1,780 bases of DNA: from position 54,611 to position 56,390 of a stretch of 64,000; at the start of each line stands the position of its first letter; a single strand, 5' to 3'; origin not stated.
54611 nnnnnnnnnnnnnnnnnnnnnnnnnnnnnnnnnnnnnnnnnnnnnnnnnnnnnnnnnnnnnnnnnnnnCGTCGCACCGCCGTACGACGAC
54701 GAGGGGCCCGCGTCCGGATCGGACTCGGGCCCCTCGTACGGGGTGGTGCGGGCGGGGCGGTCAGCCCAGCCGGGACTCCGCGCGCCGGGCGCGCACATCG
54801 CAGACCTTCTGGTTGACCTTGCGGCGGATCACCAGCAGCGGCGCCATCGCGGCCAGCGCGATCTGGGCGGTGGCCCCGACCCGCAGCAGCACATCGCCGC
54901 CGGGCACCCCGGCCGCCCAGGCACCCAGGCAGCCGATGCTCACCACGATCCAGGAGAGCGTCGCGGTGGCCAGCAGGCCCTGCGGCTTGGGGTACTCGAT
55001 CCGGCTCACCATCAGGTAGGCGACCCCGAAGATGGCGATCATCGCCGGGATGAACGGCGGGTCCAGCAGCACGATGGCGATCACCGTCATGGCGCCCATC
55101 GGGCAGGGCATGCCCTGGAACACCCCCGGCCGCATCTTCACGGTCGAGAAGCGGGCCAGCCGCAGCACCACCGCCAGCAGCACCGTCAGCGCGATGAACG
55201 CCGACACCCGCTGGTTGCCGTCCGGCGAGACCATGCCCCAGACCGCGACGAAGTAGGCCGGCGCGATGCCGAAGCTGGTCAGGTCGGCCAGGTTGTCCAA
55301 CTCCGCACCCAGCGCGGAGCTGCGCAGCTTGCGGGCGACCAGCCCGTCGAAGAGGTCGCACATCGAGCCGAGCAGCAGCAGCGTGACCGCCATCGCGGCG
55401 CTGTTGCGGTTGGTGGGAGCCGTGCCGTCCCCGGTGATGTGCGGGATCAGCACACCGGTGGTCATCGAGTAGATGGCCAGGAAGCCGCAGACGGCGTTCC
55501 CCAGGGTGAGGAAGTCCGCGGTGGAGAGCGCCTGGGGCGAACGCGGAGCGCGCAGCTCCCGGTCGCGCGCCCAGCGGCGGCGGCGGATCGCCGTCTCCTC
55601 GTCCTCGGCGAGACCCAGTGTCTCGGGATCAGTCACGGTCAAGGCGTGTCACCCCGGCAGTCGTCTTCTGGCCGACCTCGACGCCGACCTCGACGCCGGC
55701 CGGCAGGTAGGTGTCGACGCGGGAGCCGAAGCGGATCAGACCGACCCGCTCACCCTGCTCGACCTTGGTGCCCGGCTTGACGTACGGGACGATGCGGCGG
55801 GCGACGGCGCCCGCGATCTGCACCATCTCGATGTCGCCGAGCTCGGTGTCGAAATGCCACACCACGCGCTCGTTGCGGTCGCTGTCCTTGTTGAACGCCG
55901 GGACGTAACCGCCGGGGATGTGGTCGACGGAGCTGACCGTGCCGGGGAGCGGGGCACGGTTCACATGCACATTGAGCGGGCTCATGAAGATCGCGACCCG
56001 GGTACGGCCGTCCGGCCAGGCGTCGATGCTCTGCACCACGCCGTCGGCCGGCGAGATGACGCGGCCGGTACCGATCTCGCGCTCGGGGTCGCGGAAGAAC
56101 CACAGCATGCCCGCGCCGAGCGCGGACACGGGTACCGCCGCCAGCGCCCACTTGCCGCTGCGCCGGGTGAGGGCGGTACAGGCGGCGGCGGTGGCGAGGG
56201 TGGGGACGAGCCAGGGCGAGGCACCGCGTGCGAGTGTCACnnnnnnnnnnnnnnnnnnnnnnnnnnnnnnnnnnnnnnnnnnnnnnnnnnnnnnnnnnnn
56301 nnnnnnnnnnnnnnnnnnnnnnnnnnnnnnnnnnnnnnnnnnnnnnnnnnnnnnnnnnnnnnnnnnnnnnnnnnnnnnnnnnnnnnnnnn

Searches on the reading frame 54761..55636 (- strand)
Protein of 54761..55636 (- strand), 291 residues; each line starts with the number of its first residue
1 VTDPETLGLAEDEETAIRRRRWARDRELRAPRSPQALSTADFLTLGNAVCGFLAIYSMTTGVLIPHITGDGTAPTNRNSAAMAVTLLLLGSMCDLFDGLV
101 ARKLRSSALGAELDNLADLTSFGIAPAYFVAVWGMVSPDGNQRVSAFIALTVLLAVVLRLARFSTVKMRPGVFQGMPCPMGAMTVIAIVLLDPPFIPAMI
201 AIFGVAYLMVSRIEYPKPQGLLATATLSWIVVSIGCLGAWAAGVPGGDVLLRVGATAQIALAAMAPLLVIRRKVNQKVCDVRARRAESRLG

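Call 85: search_protein_families(library=pfam, proteins=[window:54761-55636:-], max_evalue=0.0001)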
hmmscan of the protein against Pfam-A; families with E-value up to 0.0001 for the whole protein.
window:54761-55636:- (291 aa): 1 family
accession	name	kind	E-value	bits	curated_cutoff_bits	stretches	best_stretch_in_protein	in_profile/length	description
PF01066.26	CDP-OH_P_transf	-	1.3e-12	48.8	22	1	39-204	3-146/152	CDP-alcohol phosphatidyltransferase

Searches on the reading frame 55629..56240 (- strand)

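Call 85: search_protein_families(library=pfam, proteins=[window:55629-56240:-], max_evalue=0.0001)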
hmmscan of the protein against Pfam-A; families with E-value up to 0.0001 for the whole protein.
window:55629-56240:- (203 aa): 1 family
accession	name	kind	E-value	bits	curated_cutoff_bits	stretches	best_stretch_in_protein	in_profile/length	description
PF02666.20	PS_Dcarbxylase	-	3.4e-44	151.4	22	1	45-198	5-195/198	Phosphatidylserine decarboxylase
